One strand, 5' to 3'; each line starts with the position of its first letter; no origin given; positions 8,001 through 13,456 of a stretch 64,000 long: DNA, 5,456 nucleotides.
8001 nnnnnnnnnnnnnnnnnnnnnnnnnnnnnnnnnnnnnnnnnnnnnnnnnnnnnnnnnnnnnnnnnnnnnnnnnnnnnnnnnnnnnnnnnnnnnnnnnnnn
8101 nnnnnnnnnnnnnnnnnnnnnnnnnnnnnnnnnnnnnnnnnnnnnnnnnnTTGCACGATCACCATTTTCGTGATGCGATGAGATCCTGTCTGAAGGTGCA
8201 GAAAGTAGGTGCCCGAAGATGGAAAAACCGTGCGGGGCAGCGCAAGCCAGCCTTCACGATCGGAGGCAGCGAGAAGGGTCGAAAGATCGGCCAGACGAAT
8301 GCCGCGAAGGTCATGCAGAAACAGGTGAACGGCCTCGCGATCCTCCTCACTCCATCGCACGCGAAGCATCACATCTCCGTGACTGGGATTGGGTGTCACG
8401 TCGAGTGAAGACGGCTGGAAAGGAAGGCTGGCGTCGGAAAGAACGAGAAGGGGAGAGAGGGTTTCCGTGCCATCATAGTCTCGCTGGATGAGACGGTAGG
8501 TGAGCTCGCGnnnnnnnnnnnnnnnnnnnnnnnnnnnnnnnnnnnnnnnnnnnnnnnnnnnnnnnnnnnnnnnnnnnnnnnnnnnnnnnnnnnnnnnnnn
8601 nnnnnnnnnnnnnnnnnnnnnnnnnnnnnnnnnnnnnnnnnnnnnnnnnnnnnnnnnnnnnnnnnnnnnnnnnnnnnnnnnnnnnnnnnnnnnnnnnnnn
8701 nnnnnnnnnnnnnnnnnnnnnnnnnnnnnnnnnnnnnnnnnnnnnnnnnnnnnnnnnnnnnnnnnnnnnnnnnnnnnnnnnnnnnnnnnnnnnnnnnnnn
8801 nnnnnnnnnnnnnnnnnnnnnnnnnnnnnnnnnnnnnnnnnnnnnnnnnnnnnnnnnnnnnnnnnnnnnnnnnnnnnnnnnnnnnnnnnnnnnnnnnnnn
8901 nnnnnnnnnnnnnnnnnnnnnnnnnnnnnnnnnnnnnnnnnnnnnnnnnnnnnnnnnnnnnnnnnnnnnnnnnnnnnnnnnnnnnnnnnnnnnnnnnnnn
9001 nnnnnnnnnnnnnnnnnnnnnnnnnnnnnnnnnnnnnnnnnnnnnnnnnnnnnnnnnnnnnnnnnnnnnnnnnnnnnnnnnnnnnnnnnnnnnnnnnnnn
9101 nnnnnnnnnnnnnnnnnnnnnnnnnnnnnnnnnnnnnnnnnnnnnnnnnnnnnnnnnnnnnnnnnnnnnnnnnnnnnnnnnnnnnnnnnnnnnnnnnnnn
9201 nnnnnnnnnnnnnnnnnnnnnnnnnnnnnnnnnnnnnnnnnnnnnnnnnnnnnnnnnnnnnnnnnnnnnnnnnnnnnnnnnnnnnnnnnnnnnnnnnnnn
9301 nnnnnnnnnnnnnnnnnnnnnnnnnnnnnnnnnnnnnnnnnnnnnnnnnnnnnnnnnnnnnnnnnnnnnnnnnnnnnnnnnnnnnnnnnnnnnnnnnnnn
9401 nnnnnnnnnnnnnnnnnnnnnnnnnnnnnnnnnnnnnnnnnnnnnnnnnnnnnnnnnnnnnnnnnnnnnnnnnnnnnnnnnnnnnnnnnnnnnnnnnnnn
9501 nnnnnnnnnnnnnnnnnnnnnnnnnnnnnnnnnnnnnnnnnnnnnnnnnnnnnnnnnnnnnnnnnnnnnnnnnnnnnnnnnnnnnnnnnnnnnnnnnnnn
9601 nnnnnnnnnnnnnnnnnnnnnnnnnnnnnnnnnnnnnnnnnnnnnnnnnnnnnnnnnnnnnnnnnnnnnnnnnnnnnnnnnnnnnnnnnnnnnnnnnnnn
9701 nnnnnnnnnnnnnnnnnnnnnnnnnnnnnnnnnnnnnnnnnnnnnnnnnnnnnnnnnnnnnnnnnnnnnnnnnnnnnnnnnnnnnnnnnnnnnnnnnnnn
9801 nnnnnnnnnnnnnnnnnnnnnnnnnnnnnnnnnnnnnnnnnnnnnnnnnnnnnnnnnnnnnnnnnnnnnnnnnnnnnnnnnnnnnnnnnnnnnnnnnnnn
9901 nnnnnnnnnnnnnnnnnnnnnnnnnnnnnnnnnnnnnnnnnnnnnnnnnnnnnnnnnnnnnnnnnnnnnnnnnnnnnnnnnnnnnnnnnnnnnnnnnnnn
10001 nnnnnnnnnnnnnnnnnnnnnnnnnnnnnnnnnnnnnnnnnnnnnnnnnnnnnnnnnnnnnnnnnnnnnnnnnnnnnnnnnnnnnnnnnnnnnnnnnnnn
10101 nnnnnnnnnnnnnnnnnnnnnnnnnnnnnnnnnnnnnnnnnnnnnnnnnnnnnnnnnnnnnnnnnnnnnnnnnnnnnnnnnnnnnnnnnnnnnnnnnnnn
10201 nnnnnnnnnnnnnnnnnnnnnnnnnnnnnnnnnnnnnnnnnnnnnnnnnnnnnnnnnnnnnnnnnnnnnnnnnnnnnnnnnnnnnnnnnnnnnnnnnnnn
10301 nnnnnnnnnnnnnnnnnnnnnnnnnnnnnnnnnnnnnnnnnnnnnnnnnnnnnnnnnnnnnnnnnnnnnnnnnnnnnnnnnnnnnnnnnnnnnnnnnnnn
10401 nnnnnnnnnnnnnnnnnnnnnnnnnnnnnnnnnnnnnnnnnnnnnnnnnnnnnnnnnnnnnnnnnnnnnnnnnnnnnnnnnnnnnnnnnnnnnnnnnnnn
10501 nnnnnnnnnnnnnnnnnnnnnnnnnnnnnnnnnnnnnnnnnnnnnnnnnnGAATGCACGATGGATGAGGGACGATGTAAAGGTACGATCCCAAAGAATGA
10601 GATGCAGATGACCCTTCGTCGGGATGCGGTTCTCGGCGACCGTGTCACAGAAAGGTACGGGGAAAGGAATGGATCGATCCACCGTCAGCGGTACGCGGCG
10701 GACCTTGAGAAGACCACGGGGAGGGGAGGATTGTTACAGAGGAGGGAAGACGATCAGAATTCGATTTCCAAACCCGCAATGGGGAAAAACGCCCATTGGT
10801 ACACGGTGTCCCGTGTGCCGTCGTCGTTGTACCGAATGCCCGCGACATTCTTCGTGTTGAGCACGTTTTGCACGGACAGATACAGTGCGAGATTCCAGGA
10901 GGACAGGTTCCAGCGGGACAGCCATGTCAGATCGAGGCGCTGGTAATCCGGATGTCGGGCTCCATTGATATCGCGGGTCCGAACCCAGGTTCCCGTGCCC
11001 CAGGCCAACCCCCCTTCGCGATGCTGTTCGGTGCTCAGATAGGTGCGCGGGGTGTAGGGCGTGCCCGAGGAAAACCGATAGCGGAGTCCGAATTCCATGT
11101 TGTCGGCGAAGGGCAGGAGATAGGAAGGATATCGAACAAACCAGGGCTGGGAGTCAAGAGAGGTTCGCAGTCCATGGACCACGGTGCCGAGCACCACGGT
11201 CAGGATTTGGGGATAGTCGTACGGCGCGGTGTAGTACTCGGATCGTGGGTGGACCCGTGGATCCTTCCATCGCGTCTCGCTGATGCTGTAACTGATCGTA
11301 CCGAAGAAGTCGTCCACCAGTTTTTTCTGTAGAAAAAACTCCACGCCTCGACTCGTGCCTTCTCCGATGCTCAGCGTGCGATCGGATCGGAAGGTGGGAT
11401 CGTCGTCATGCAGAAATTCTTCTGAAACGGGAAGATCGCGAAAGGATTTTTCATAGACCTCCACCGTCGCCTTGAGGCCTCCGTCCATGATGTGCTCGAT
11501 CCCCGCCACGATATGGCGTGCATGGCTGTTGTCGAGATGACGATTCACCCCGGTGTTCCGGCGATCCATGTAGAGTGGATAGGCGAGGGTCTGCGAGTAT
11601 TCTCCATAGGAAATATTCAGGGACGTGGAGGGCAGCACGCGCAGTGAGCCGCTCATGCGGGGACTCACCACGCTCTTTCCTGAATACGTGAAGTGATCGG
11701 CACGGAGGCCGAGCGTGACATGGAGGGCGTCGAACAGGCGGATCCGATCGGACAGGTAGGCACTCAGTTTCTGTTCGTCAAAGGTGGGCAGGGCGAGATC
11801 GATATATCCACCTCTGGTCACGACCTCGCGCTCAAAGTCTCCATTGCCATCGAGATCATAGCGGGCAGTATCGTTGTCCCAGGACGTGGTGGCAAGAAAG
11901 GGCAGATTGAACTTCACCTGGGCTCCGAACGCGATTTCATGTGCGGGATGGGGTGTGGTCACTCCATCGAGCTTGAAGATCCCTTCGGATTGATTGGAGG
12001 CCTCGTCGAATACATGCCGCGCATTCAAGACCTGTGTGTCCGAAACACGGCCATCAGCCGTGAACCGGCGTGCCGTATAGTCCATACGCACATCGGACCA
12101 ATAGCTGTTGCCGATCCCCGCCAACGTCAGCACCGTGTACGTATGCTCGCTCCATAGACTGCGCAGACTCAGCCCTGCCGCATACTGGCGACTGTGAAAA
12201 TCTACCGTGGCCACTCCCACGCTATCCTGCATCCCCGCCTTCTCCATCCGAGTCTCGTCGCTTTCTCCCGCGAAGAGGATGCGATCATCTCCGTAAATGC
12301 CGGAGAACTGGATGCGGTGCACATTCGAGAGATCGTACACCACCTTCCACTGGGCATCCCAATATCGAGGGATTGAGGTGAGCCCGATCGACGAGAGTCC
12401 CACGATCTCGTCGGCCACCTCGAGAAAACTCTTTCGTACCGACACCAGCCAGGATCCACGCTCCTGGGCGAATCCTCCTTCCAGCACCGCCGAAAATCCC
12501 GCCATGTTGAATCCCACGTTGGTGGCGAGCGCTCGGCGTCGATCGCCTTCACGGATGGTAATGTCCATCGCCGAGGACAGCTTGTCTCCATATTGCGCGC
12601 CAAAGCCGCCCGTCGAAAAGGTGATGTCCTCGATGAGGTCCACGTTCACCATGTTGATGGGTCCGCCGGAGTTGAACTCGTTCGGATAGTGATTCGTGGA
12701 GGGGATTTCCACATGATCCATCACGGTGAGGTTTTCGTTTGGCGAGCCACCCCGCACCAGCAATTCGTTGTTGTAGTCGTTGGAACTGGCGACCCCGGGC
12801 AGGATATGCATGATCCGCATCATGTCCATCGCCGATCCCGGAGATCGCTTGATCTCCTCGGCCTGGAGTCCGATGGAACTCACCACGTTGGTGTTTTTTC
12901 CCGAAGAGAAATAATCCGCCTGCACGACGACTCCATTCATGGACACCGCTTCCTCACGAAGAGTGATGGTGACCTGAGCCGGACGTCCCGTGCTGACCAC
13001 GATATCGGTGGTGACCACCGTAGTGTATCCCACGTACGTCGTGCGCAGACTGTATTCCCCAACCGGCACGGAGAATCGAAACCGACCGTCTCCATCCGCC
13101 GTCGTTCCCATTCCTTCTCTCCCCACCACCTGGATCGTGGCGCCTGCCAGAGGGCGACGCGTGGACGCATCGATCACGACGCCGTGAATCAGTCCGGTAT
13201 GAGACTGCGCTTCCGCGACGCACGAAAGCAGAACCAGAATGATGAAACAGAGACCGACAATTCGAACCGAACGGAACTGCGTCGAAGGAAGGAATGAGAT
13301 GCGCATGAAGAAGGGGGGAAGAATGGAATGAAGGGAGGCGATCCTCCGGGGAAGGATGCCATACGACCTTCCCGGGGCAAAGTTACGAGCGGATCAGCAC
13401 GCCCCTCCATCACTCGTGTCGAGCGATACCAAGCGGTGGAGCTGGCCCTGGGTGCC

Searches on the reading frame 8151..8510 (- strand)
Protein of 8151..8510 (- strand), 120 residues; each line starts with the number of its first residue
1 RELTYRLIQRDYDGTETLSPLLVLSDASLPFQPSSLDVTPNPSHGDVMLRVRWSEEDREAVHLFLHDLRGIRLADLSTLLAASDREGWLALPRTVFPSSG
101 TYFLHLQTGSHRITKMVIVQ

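Call 43: search_protein_families(library=ncbifam, proteins=[window:8151-8510:-], max_evalue=1)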
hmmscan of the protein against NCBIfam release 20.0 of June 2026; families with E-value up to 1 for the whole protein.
window:8151-8510:- (120 aa): 2 families
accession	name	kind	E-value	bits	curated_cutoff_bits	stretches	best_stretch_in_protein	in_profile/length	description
TIGR04183.1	Por_Secre_tail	domain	1.9e-05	24.5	23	1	38-120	1-72/72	T9SS type A sorting domain-containing protein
NF038113.1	T9SSA_dep_M36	equivalog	0.3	9.1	885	1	34-120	791-869/869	T9SS-dependent M36 family metallopeptidase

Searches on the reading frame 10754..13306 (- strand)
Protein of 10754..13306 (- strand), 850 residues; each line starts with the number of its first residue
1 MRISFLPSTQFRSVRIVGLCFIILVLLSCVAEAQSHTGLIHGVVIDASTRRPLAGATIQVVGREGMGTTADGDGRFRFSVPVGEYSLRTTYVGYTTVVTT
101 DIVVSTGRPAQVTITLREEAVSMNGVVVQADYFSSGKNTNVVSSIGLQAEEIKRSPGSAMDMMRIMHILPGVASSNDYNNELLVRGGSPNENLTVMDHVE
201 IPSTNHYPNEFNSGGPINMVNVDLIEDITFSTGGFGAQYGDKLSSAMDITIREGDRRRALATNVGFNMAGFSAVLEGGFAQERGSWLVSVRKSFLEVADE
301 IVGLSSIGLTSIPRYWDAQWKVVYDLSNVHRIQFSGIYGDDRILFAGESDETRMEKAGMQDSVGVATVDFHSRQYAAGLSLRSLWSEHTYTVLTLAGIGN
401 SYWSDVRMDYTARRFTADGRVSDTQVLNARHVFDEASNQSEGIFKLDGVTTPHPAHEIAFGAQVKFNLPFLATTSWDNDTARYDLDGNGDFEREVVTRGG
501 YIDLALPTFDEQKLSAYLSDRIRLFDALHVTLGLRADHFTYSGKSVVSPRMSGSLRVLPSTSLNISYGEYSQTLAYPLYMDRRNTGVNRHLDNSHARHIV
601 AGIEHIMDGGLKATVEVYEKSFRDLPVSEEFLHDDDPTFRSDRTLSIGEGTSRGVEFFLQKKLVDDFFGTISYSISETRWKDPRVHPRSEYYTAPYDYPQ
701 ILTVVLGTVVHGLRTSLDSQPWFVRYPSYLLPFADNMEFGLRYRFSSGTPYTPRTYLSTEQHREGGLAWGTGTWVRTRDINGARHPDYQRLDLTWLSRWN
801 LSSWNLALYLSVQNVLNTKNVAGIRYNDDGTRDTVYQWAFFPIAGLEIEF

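Call 49: search_protein_families(library=pfam, proteins=[window:10754-13306:-], max_evalue=0.0001)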
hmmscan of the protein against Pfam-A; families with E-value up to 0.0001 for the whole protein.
window:10754-13306:- (850 aa): 4 families
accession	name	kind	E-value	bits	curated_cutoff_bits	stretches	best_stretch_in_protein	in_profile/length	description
PF13715.12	CarbopepD_reg_2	-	5e-18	65.4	32.2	1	40-128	1-88/88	CarboxypepD_reg-like domain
PF00593.30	TonB_dep_Rec_b-barrel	-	9.7e-18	65.7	27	1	367-815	55-436/436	TonB dependent receptor-like, beta-barrel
PF13620.12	CarboxypepD_reg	-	1.9e-16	60.6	32.3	1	40-117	2-82/82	Carboxypeptidase regulatory-like domain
PF07715.20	Plug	-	1.3e-07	32.6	23.9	1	147-241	12-101/107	TonB-dependent Receptor Plug Domain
